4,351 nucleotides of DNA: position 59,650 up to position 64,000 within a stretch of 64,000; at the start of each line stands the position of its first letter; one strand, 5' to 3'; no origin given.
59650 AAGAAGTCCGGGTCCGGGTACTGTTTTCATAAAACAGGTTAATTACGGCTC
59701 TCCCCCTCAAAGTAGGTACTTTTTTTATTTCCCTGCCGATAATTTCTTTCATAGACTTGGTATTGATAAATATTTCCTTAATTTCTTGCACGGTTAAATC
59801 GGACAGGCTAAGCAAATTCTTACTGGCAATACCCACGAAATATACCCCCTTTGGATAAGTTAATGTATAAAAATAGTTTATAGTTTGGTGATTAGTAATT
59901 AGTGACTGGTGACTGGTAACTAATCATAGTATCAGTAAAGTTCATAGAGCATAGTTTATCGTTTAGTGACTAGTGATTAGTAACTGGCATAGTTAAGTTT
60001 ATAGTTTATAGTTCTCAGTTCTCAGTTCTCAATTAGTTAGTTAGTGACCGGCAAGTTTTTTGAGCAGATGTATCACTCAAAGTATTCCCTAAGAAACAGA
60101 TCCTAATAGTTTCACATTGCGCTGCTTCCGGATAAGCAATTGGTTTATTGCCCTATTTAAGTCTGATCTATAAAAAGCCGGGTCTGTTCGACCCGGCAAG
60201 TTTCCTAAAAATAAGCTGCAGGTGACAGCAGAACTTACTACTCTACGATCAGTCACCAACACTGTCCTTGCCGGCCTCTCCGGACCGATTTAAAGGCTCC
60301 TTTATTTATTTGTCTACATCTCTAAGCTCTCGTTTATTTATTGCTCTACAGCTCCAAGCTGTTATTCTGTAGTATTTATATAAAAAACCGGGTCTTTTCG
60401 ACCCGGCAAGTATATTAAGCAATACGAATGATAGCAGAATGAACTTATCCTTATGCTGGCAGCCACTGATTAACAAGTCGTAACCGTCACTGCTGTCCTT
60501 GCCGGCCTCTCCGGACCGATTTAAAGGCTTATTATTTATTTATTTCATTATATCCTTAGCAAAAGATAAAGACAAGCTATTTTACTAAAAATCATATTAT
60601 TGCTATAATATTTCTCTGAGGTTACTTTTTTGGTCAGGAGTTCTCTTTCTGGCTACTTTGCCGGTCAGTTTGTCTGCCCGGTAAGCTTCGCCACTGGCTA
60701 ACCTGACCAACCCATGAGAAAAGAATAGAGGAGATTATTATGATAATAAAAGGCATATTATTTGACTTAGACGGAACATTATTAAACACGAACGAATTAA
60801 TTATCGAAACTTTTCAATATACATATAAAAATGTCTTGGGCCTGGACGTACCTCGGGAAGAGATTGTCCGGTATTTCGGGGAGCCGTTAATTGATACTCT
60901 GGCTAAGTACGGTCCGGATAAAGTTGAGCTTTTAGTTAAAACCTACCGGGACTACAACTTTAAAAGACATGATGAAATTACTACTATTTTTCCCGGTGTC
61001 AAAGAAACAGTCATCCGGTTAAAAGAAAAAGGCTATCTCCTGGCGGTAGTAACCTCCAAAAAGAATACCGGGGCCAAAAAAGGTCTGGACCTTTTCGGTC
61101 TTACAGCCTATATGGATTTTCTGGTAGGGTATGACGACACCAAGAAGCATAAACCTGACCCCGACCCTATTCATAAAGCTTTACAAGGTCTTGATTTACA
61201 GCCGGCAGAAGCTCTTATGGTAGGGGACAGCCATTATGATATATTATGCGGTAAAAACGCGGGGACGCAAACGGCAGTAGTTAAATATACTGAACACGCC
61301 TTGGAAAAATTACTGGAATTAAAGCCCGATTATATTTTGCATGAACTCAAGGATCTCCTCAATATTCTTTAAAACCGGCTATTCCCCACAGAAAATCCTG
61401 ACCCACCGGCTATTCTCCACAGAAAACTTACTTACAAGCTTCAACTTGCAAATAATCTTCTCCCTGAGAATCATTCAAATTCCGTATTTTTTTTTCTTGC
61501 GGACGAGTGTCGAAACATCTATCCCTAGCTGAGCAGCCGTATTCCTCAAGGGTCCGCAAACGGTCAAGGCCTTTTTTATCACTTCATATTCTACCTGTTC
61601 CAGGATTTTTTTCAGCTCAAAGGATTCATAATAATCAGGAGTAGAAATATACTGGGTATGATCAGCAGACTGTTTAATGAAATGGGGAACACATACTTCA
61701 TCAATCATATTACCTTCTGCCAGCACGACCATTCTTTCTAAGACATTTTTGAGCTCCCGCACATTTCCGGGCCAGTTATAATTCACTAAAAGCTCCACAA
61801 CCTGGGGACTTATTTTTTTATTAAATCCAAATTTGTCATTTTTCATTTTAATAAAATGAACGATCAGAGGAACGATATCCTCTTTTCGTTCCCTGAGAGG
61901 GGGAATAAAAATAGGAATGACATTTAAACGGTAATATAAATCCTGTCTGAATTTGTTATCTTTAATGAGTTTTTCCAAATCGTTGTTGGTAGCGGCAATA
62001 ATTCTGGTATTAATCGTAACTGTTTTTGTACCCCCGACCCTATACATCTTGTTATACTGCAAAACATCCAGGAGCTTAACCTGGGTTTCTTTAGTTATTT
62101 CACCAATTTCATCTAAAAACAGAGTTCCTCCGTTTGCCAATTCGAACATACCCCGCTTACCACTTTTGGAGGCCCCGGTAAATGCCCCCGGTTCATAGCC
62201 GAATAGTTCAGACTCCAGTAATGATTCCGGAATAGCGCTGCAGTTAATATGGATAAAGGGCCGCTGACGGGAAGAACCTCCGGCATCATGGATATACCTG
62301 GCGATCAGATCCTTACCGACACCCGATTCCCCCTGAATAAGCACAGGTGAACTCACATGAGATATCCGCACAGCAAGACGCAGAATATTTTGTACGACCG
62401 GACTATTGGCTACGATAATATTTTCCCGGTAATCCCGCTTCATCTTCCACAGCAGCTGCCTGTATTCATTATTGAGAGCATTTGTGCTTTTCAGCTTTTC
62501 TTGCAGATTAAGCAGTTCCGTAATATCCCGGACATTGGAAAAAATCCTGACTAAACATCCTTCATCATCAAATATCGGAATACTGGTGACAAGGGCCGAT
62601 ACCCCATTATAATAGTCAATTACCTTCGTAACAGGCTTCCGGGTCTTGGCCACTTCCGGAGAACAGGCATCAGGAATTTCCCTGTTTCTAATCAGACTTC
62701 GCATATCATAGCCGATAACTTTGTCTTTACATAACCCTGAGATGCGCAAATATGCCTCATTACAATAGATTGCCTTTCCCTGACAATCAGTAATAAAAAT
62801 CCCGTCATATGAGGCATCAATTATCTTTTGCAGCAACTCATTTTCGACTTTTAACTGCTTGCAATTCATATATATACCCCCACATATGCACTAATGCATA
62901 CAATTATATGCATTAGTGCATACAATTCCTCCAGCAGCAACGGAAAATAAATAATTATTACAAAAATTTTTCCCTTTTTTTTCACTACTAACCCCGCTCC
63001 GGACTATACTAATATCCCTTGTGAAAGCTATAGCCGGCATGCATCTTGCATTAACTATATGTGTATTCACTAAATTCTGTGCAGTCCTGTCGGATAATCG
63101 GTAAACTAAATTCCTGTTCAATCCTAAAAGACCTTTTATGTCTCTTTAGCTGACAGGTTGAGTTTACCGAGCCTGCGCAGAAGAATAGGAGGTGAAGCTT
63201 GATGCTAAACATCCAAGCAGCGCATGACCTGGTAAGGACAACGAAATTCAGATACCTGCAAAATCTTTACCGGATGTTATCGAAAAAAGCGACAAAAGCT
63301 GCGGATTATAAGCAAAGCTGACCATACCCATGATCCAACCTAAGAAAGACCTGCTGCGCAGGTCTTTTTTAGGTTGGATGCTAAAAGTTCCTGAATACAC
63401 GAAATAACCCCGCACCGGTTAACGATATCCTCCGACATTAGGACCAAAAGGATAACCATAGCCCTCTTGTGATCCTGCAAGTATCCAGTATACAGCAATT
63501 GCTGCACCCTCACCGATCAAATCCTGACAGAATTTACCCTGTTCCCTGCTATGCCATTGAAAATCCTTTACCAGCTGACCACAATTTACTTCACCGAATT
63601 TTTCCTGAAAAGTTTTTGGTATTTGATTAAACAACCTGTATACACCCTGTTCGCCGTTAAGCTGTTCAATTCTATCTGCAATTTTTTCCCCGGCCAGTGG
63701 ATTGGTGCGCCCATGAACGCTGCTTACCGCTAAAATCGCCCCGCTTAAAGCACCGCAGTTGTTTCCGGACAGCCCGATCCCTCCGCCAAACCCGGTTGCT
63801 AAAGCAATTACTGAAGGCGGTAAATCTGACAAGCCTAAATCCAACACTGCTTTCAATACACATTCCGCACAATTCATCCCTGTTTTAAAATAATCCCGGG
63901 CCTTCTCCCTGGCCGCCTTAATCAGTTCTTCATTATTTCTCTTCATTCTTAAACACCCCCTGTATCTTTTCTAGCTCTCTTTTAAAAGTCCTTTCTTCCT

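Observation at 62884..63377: Sigma54 activator with an upstream tandem palindrome and a divergent -24/-12 promoter that drives only a 39-codon ORF or sRNA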

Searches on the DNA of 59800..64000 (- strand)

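Call 3: search_rna_families(source=window, start=59800, end=64000, threshold=evalue, max_evalue=5, show_alignments=3)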
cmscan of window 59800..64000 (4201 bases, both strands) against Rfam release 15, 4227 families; matches with E-value up to 5: 10.
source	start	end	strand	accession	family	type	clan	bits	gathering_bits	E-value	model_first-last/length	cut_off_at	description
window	60170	60300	-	RF00515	PyrR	Cis-reg;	-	38.4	54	0.0071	1-115/115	no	PyrR binding site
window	60380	60531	-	RF00515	PyrR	Cis-reg;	-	36.9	54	0.013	1-115/115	no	PyrR binding site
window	62884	62923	-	RF04176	mir-3149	Gene; miRNA;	-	26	100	0.094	1-83/83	no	mir-3149 microRNA precursor family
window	61848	61979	-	RF02070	STnc300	Gene; sRNA;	-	24.7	80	3.9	1-159/159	no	Salmonella enterica sRNA STnc300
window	60547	60598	-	RF03995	mir-7957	Gene; miRNA;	-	24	76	0.29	1-59/59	no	mir-7957 microRNA precursor family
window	62856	62925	-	RF04217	mir-297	Gene; miRNA;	-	23.3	90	0.88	1-71/71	no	mir-297 microRNA precursor family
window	61853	61926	+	RF02544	mt-tmRNA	Gene;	CL00001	22.9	65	1.3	1-77/77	no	Mitochondrion-encoded tmRNA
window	62884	62923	+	RF04176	mir-3149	Gene; miRNA;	-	21.6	100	1.3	1-83/83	no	mir-3149 microRNA precursor family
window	62883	62924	-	RF04154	mir-1277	Gene; miRNA;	-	20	81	4.1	15-62/78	no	mir-1277 microRNA precursor family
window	62125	62187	-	RF03142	L2-Alphaproteobacteria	Cis-reg; leader;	-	15.9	37.8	1.5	1-66/66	no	L2-Alphaproteobacteria ribosomal protein leader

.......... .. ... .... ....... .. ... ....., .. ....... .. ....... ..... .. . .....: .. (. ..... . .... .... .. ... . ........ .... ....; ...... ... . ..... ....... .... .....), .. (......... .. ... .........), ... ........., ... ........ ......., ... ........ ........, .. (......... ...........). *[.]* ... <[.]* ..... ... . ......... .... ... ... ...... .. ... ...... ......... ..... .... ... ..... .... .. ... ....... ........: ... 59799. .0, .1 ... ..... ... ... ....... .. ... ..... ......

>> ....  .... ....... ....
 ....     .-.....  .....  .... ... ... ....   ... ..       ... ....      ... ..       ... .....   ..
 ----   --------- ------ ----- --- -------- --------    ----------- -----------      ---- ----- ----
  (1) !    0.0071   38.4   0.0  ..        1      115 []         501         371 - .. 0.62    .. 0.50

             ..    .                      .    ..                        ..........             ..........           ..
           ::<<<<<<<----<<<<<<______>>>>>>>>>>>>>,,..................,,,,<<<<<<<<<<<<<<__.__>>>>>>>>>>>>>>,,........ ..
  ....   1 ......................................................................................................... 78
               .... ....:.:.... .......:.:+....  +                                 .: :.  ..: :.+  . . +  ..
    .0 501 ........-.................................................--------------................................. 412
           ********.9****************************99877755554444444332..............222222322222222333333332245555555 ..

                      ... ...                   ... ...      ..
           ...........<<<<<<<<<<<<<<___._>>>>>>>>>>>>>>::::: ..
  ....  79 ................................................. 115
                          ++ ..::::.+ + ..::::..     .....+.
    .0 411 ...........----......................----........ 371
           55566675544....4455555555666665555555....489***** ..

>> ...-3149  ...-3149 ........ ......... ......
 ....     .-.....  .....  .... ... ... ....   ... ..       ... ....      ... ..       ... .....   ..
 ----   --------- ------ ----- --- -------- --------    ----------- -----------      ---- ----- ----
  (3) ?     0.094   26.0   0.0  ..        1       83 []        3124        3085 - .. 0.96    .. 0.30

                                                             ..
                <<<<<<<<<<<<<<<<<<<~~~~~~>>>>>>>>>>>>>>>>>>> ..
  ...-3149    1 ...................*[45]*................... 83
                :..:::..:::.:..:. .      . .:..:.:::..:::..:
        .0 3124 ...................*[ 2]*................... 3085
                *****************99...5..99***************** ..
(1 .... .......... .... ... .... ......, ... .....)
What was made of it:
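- On Known RNA families (Rfam 15, including Qrr, GlmY/GlmZ, CrcZ and riboswitches): No hit in 62930-63400 at E<=5 (call 3).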

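Call 31: search_rna_families(sources=[L088, L094, L099, L091, L098, L004, L085, L097, L001, L131, L092], threshold=evalue, max_evalue=1)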
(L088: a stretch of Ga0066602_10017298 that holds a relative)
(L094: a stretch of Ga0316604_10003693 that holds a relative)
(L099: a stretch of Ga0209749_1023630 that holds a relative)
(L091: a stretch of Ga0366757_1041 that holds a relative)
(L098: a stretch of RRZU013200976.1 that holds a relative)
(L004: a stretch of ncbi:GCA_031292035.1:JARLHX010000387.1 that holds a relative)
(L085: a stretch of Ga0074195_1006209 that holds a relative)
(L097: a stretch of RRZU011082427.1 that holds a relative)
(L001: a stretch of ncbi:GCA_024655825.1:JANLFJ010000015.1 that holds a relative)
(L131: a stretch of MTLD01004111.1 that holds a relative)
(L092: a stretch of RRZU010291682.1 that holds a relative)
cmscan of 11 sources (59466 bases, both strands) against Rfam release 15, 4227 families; matches with E-value up to 1: 11.
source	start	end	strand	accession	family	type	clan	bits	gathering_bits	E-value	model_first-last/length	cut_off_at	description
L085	1841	2065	-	RF00230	T-box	Cis-reg; leader;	-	128.8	93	2.7e-28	1-219/219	no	T-box leader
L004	267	383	+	RF00001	5S_rRNA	Gene; rRNA;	CL00113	87.1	38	2.9e-17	1-120/120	no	5S ribosomal RNA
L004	50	122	+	RF00005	tRNA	Gene; tRNA;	CL00001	65.2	29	6.3e-12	1-71/71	no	tRNA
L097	378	436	+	RF01989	SECIS_3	Cis-reg;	-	42.9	63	1.8e-06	1-59/59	no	Selenocysteine insertion sequence 3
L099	1306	1352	+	RF00245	mir-19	Gene; miRNA;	CL00110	35.5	50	0.0048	1-79/79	no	mir-19 microRNA precursor family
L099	1306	1352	-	RF00245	mir-19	Gene; miRNA;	CL00110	34.8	50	0.0071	1-79/79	no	mir-19 microRNA precursor family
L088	1310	1356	-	RF00245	mir-19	Gene; miRNA;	CL00110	32.1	50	0.034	1-79/79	no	mir-19 microRNA precursor family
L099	1310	1346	-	RF03339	mir-3047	Gene; miRNA;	-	30.3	53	0.056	1-61/61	no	mir-3047 microRNA precursor family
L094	496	542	+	RF00245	mir-19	Gene; miRNA;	CL00110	28.9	50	0.22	1-79/79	no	mir-19 microRNA precursor family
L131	3775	3808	-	RF02940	COG3860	Cis-reg;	-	24.2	42.5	0.26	1-54/54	no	COG3860 RNA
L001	2840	2901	-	RF01704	Glutamine-II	Cis-reg; riboswitch;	-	20.9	33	0.78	1-60/60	no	Glutamine-II riboswitch aptamer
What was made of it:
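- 63075..63182 (+): Conserved three-way-junction RNA domain. P1 is 63075-63084 with 63173-63182. P2 is a hairpin at 63085-63094. P3 is 63098-63106 (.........) with 63162-63170 (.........), with an inner stem at 63113-63117 with 63153-63157. No Rfam family matches (calls 3, 31).
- On Known RNA families (Rfam 15, including Qrr, GlmY/GlmZ, CrcZ and riboswitches): No hit in the leaders of 11 related loci at E<=1 (call 31).
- Closest known: LuxO-Qrr small RNAs of Vibrio. Different: No Rfam Qrr match was found (calls 3, 31).
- Closest known: GlrK/GlrR-GlmY. Different: There is no sequence or structure match by Rfam (calls 3, 31).
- Tried and rejected: No match to the transcript region of the window or to the leaders of 11 related loci (calls 3, 31).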

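Call 56: search_with_rna_model(model_id=R1, sources=[L001, L002, L004, L085, L086, L087, L088, L089, L090, L091, L092, L093, L094, L095, L096, L097, L098, L099, L131, L163, L165, L168, L169, L170, L100, L101, L102, L103, L104, L105, L106, L107, L108, L109, L110, L111, L112, L113, L114, L115, L116, L117, L118, L119, L120], max_evalue=1)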
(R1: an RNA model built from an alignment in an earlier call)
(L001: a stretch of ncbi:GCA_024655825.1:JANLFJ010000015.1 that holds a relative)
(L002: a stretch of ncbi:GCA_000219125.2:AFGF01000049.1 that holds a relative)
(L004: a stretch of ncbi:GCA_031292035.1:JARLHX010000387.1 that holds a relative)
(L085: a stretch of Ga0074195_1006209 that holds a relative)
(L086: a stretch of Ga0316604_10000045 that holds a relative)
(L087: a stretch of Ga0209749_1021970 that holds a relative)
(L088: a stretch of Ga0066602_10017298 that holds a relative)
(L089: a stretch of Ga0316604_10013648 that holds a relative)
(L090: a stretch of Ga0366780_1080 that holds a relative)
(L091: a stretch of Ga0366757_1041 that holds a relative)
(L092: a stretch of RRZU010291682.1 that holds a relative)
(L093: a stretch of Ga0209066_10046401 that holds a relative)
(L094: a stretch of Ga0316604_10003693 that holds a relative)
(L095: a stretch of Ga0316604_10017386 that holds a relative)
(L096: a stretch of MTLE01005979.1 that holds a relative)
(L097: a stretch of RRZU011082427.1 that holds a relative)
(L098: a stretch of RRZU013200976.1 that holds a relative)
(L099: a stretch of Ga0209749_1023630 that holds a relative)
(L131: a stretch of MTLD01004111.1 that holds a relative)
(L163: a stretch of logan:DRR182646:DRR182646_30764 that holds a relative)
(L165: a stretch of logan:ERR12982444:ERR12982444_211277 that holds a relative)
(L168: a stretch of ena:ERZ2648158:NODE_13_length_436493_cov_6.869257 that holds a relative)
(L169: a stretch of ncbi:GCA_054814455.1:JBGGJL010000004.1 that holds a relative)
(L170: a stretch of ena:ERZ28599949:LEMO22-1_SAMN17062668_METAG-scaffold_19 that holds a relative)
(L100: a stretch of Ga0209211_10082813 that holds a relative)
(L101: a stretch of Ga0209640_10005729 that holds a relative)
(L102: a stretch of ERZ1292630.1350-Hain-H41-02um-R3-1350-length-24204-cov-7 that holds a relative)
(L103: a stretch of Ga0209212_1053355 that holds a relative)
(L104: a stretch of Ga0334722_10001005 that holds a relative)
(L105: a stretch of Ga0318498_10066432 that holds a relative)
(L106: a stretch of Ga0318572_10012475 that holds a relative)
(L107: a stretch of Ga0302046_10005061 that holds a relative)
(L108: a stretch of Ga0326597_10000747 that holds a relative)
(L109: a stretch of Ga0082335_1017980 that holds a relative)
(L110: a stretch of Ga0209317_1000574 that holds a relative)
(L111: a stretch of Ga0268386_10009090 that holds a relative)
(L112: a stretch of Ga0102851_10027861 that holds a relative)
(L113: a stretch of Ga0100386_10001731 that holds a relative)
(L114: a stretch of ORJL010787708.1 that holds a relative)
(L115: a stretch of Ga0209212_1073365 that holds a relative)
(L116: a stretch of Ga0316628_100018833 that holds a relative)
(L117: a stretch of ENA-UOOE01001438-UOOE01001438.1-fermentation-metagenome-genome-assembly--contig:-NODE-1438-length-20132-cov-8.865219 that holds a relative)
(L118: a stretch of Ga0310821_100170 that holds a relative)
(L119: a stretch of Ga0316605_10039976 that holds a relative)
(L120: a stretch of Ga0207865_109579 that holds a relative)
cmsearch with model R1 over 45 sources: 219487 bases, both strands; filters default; matches with E-value up to 1: 8.
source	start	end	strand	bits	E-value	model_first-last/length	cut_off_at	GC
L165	2185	2278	-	79.2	1.6e-17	1-95/95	no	0.5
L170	2233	2326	-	76.2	8.9e-17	1-95/95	no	0.66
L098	508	599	-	73.7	3.7e-16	1-95/95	no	0.52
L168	2156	2256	-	73.1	5.3e-16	1-95/95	no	0.44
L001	4647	4745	-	70.8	2e-15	1-95/95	no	0.62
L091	2712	2803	-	69.3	4.8e-15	1-95/95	no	0.5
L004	3971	4072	-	65.6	4.1e-14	1-95/95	no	0.5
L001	10739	10798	+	12.3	0.83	1-95/95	no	0.6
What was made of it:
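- Tried and rejected: That model did not recover L085/86, L097 or the group-B loci at E<=1 (call 56).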

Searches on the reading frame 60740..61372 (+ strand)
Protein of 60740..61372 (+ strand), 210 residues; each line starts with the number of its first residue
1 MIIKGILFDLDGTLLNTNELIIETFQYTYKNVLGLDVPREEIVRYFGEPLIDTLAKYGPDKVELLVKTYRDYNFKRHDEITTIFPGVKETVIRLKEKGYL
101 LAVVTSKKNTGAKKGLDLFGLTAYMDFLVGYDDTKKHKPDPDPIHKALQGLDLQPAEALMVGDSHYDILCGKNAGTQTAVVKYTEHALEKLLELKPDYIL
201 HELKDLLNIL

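Call 6: search_protein_families(library=pfam, proteins=[window:60740-61372:+], max_evalue=0.01)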
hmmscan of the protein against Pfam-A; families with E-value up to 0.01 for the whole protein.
window:60740-61372:+ (210 aa): 6 families
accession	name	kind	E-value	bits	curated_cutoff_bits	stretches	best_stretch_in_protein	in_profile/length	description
PF13419.12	HAD_2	-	1.2e-53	182.3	23.8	1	6-181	1-178/178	Haloacid dehalogenase-like hydrolase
PF00702.32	Hydrolase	-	1.9e-30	107.1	26.4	1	3-175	1-191/191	haloacid dehalogenase-like hydrolase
PF13242.12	Hydrolase_like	-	6.3e-13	48.9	22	1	137-206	3-75/75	HAD-hyrolase-like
PF12710.13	HAD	-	7e-11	43.3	27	1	6-170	1-187/189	haloacid dehalogenase-like hydrolase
PF08282.18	Hydrolase_3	-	0.00024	21.3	20.9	0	6-30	1-25/255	haloacid dehalogenase-like hydrolase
PF13344.12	Hydrolase_6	-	0.0065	16.9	27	0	6-22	1-17/101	Haloacid dehalogenase-like hydrolase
